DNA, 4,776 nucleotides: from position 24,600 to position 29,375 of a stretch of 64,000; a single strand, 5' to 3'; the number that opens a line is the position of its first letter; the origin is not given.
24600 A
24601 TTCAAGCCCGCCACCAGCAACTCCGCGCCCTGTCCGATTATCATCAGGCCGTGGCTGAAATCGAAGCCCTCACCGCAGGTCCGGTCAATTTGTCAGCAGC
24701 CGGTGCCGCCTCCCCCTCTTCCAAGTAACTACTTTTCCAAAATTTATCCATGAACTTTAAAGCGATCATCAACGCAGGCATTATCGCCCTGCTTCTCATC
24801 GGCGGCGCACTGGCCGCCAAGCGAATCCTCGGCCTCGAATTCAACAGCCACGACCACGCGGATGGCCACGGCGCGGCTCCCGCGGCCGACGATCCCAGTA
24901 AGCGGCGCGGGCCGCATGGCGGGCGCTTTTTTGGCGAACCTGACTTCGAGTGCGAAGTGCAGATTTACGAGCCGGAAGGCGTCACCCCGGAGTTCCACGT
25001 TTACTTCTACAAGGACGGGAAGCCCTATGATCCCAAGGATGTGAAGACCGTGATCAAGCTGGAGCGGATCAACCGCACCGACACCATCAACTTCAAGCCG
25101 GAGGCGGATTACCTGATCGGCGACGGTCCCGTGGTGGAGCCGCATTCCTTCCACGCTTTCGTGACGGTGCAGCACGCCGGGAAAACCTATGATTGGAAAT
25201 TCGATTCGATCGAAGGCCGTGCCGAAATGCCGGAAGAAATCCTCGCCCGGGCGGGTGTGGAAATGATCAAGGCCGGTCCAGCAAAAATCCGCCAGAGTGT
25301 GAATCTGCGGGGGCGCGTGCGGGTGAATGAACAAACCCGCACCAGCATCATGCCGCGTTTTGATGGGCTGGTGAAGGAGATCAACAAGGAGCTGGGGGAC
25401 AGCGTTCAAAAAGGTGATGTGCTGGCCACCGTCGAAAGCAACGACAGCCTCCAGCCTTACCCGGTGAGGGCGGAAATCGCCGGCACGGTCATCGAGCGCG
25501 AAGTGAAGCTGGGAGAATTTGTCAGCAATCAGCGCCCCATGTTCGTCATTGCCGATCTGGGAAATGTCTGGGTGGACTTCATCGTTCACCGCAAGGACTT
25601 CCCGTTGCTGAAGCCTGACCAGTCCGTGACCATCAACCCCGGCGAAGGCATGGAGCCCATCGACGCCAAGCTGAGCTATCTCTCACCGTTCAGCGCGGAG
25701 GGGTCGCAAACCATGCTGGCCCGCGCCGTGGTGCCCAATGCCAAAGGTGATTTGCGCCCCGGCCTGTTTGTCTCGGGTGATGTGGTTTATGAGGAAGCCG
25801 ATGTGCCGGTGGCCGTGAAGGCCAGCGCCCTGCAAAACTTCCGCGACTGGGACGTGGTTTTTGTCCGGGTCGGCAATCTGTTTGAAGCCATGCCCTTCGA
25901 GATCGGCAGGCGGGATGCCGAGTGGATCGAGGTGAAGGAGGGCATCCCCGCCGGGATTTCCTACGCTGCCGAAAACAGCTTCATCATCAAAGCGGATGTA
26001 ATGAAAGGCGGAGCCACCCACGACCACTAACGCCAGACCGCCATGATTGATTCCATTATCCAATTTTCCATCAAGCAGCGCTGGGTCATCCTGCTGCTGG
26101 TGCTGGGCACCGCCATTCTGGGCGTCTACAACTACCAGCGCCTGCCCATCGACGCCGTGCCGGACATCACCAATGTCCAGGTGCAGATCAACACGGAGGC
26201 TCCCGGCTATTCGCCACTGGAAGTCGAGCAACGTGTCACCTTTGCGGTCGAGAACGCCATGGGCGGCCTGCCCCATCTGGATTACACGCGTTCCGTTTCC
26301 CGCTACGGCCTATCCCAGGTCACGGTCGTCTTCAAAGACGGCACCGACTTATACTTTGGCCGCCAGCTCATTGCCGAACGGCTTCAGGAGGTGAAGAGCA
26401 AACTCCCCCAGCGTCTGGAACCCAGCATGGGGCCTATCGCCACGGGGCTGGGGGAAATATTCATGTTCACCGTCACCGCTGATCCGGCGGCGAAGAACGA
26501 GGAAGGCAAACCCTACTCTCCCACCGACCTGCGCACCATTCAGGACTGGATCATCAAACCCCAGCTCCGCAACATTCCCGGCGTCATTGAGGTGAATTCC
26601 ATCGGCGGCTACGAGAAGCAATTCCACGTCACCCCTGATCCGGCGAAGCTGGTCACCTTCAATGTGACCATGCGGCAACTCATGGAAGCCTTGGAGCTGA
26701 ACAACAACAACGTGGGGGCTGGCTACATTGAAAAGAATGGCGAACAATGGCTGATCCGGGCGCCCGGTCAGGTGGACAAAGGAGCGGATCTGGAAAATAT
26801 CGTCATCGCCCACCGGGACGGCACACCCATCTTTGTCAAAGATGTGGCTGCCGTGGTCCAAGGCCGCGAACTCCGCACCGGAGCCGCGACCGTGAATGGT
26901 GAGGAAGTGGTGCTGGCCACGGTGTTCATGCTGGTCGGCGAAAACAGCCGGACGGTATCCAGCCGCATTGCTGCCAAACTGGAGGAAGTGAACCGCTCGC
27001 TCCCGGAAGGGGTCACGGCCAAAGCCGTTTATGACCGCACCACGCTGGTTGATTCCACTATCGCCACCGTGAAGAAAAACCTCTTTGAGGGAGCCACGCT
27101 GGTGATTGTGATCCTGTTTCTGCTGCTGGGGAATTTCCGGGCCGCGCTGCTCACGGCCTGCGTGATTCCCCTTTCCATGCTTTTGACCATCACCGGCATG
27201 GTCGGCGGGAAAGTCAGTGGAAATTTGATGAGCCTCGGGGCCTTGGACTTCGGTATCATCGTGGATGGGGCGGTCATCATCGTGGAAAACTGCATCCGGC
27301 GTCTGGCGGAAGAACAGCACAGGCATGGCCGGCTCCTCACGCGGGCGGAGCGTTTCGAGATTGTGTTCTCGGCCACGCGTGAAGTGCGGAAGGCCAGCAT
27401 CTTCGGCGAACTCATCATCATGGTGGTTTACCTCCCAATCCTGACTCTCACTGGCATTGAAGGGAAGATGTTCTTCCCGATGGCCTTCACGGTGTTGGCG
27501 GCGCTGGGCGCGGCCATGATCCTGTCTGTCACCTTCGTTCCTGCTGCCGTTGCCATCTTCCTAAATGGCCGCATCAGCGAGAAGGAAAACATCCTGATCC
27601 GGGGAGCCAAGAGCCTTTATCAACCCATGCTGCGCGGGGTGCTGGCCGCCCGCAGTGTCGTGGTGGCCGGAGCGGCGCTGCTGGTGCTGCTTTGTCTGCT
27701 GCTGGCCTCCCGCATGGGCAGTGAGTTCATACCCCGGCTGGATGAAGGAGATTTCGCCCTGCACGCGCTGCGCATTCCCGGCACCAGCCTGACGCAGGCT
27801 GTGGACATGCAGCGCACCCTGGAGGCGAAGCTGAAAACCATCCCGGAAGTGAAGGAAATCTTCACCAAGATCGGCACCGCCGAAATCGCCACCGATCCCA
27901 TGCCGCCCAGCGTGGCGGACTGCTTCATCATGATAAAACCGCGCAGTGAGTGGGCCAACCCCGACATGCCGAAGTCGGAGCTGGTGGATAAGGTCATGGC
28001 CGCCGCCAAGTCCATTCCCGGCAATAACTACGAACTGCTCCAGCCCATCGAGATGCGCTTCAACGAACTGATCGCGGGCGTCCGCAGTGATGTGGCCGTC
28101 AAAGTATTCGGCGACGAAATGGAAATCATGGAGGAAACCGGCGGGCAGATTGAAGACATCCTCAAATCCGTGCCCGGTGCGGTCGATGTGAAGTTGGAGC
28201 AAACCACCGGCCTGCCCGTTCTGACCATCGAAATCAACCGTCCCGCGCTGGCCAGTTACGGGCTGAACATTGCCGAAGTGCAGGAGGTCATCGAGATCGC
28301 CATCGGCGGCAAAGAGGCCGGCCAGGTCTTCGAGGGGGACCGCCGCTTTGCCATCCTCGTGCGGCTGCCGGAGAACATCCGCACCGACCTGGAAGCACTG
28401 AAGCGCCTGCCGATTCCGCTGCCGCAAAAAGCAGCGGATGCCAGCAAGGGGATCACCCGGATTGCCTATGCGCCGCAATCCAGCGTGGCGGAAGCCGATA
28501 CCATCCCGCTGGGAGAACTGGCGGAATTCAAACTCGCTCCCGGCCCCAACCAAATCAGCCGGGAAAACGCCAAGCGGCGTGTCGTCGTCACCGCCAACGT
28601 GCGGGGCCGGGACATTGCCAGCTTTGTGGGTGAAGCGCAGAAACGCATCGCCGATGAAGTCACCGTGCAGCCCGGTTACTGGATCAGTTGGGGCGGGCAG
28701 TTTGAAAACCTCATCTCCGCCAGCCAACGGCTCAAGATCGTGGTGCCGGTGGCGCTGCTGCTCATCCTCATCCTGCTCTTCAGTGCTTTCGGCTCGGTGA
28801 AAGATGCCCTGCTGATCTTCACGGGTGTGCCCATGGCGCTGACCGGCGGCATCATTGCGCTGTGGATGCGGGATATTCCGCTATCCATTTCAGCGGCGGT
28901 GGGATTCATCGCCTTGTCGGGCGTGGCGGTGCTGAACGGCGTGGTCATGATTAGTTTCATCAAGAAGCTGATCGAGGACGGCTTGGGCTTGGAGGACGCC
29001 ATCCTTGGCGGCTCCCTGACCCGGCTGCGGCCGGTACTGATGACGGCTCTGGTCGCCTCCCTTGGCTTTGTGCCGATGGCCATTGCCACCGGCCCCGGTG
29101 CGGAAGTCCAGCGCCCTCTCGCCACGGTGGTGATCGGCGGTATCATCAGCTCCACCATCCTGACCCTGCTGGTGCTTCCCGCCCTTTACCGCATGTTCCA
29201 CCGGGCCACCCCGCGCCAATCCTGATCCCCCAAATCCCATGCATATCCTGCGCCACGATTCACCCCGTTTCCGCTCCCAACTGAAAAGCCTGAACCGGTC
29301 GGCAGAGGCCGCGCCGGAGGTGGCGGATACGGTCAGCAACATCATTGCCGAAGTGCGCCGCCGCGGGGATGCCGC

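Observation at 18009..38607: Phage-satellite (PICI-like) element at tRNA-Pro carrying a multi-metal resistance cargo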

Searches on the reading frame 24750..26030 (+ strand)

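Call 7: search_protein_families(library=pfam, proteins=[window:24750-26030:+], max_evalue=0.01)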
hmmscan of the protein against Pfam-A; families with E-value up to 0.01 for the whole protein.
window:24750-26030:+ (426 aa): 5 families
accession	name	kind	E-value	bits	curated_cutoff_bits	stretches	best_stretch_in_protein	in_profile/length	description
PF16576.10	HlyD_D23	-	6.3e-29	101.2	30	2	235-341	107-214/214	Barrel-sandwich domain of CusB or HlyD membrane-fusion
PF13437.12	HlyD_3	-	3.9e-19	69.8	22.2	1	239-338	2-106/106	HlyD family secretion protein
PF13533.13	Biotin_lipoyl_2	-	2.2e-06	27.8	29.8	1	199-228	2-31/32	Biotin-lipoyl like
PF00364.28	Biotin_lipoyl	-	0.00047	20.4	22.1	1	208-267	16-73/73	Biotin-requiring enzyme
PF07831.19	PYNP_C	-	0.0016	18.5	27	0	211-234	36-59/75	Pyrimidine nucleoside phosphorylase C-terminal domain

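Call 15: search_protein_families(library=ncbifam, proteins=[window:24750-26030:+], max_evalue=0.001)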
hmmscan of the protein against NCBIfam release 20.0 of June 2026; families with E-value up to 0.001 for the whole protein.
window:24750-26030:+ (426 aa): 9 families
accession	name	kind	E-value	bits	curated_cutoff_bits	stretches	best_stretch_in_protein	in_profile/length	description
NF045680.1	DiMtlExpIhpB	equivalog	9.2e-98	327.2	450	1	152-425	53-326/326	divalent metal ion exporter adaptor subunit IhpB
TIGR00999.1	8a0102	subfamily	1.7e-36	125.8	319.3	1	239-414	95-271/271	CzcB/NccB family metal efflux transporter periplasmic adaptor subunit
TIGR01730.1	RND_mfp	subfamily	1.7e-28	99.6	94.9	2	238-402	136-302/322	efflux RND transporter periplasmic adaptor subunit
TIGR00998.1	8a0101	subfamily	3.5e-09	36.1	390.8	1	234-296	202-264/334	EmrA/EmrK family multidrug efflux transporter periplasmic adaptor subunit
NF006761.0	PRK09282.1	domain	1.8e-05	23.4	402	1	138-268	467-590/591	pyruvate carboxylase subunit B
NF004547.1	PRK05889.1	equivalog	6.3e-05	23.1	75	0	209-260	14-63/71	biotin/lipoyl-binding carrier protein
NF006079.0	PRK08225.1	equivalog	9.6e-05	22.4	95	0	205-229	46-70/70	acetyl-CoA carboxylase biotin carboxyl carrier protein subunit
NF002939.0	PRK03598.1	equivalog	0.00035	19.9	393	0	238-314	206-283/332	secretion protein HlyD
NF011715.0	PRK15136.1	equivalog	0.00036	19.3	563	0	198-237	62-101/390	multidrug efflux MFS transporter periplasmic adaptor subunit EmrA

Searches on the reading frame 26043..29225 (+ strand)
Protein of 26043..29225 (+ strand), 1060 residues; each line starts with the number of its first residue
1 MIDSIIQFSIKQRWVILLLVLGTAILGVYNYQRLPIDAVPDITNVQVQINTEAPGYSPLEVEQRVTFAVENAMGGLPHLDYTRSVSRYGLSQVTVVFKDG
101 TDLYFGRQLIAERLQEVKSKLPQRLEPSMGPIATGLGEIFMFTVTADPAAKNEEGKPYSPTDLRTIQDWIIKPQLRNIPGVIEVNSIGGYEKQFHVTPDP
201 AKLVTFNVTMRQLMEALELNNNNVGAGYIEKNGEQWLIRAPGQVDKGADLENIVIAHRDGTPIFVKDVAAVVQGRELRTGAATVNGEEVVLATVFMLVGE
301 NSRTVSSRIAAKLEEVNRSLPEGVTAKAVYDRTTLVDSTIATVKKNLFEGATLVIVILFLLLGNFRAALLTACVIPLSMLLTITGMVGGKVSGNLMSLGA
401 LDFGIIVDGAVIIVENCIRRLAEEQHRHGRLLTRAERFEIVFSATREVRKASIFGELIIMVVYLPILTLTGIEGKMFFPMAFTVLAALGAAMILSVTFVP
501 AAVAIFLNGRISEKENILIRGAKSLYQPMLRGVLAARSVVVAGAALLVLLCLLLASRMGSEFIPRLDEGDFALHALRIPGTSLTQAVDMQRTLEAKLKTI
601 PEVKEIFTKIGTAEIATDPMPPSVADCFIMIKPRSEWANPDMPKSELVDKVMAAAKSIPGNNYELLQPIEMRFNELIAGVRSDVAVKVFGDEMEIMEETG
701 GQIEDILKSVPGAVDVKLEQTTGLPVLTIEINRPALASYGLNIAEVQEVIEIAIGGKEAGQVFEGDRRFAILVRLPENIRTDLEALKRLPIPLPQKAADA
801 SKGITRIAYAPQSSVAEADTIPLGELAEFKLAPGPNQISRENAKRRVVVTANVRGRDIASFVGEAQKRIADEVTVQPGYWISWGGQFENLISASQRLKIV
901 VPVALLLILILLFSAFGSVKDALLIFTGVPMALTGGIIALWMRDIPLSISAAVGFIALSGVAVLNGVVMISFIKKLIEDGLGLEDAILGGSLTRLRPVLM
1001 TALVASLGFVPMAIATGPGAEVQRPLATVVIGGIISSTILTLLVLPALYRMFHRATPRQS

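Call 7: search_protein_families(library=pfam, proteins=[window:26043-29225:+], max_evalue=0.01)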
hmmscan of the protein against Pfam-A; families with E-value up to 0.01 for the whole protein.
window:26043-29225:+ (1060 aa): 1 family
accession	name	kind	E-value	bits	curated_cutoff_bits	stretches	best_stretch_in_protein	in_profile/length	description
PF00873.25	ACR_tran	-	0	1096.1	28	1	5-1053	1-1021/1021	AcrB/AcrD/AcrF family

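Call 15: search_protein_families(library=ncbifam, proteins=[window:26043-29225:+], max_evalue=0.001)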
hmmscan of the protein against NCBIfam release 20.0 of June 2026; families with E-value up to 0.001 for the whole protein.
window:26043-29225:+ (1060 aa): 12 families
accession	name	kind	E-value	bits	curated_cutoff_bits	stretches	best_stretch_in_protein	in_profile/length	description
TIGR00914.1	2A0601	subfamily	0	1596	701.45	1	1-1056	1-1039/1051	CusA/CzcA family heavy metal efflux RND transporter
NF033617.1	RND_permease_2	subfamily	1.6e-144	483.2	1250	1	10-1054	5-1009/1009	multidrug efflux RND transporter permease subunit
NF000282.2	RND_permease_1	subfamily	8e-121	404.8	1250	1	14-1052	12-1027/1029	multidrug efflux RND transporter permease subunit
TIGR00915.1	2A0602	subfamily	3.9e-98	329.6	940.35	1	14-1054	13-1030/1050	efflux RND transporter permease subunit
NF007131.0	PRK09577.1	equivalog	1.1e-81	275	1768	1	13-1054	12-1024/1045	multidrug efflux RND transporter permease subunit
NF007905.0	PRK10614.1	equivalog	5.1e-76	256.2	1774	1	14-1057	12-1013/1025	multidrug efflux RND transporter permease subunit MdtC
NF007133.0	PRK09579.1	equivalog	1.8e-74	251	1763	2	9-615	11-602/1017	multidrug efflux RND transporter permease subunit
NF007842.1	PRK10555.1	equivalog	4.8e-70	236.6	1854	2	13-755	12-753/1036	multidrug efflux RND transporter permease AcrD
NF007798.0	PRK10503.1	equivalog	1.7e-67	227.9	1584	1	18-1055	25-1025/1040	MdtB/MuxB family multidrug efflux RND transporter permease subunit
NF000037.1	RND_perm_OqxB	exception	9.9e-56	189.1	2200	2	18-514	16-506/1050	multidrug efflux RND transporter permease subunit OqxB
NF011706.2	PRK15127.1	equivalog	1.3e-49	169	2150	2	14-508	13-498/1049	multidrug efflux RND transporter permease subunit AcrB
TIGR00921.1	2A067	subfamily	4.4e-06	25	351.9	1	895-1053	192-347/733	hydrophobe/amphiphile efflux-3 (HAE3) family transporter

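Call 86: find_related_loci(query=window:26043-29225:+, collection=genome_contigs, flank=10000)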
Query window:26043-29225:+ (1060 aa) in genome_contigs; peptide patterns used: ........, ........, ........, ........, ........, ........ (x = any residue, [..] = any of these).
599 stretches matched a pattern (row limit reached: there are more); 590 encode a relative of the query (tblastn E <= 1e-3); the best 80 are kept; 80 distinct loci.
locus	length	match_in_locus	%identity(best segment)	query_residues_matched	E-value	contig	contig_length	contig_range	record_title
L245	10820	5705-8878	91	1-1059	0e+0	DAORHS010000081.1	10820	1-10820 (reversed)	MAG TPA_asm: Prosthecobacter sp. isolate AMR_MDS_5598 NODE_1074_length_10820_cov_6.507942, whole genome shotgun sequence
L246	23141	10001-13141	87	1-1058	0e+0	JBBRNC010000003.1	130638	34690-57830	MAG: Verrucomicrobiales bacterium isolate La1_metabat2.110 LA1C_B2.110_k141_247557L_130638_cov_24.5487, whole genome sho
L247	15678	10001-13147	75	1-1054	0e+0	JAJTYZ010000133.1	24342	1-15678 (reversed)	MAG: Chthoniobacterales bacterium isolate DTUVER2 133-Genome52, whole genome shotgun sequence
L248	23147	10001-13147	76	1-1054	0e+0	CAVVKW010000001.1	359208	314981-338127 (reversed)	MAG: uncultured Verrucomicrobiae bacterium isolate MFD03250.bin.1.134 genome assembly, contig: contig_1627, whole genome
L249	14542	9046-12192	70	1-1054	0e+0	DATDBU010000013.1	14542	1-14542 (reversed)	MAG TPA_asm: Chthoniobacterales bacterium isolate SMAG_U130 k141_897764, whole genome shotgun sequence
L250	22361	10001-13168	69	1-1054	0e+0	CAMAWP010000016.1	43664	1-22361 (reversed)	MAG: Akkermansia muciniphila isolate MaH-09apr19-44 genome assembly, contig: MaH-09apr19-C1771, whole genome shotgun seq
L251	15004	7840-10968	67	1-1054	0e+0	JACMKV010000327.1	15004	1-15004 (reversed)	MAG: Burkholderiales bacterium isolate ES-bin-258 ES-bin-258-contig-k141_8757131, whole genome shotgun sequence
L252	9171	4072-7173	67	1-1050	0e+0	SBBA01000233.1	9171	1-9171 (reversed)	MAG: Candidatus Troglogloeales bacterium isolate Bin_24_1 Hy_contig7620, whole genome shotgun sequence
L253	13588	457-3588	67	1-1059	0e+0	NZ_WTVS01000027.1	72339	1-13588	Aromatoleum toluolicum strain T NODE_27_length_72339_cov_14.3484, whole genome shotgun sequence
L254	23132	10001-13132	67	1-1059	0e+0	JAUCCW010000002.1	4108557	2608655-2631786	MAG: Thauera sp. isolate R32x_68d_np_Bin2.3 contig_33, whole genome shotgun sequence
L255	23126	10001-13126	67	1-1053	0e+0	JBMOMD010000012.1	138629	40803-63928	MAG: Nitrospirota bacterium isolate Betzabe_MAG041 MAG041_12, whole genome shotgun sequence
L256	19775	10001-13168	65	1-1059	0e+0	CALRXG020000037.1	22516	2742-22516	MAG: Bordetella parapertussis isolate JJ-LAS318NC5-148-8-mx-bin626 genome assembly, contig: JJ-ZL8A6-452-C418, whole gen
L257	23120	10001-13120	67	1-1054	0e+0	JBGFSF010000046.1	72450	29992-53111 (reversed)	MAG: Pseudomonadota bacterium isolate BA1A30.2019.Bin.39 NODE_206_length_72450_cov_26.368110, whole genome shotgun seque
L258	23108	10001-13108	66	1-1054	0e+0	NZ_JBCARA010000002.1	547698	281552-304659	Roseateles sp. PN1 PN1_contig_2NODE_2_length_547698_cov_94.038656, whole genome shotgun sequence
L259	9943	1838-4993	65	1-1054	0e+0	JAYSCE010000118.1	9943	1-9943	MAG: Xanthobacter sp. isolate ZZ2_ZZA245_bin.1 NODE_5511_length_9943_cov_4.932039, whole genome shotgun sequence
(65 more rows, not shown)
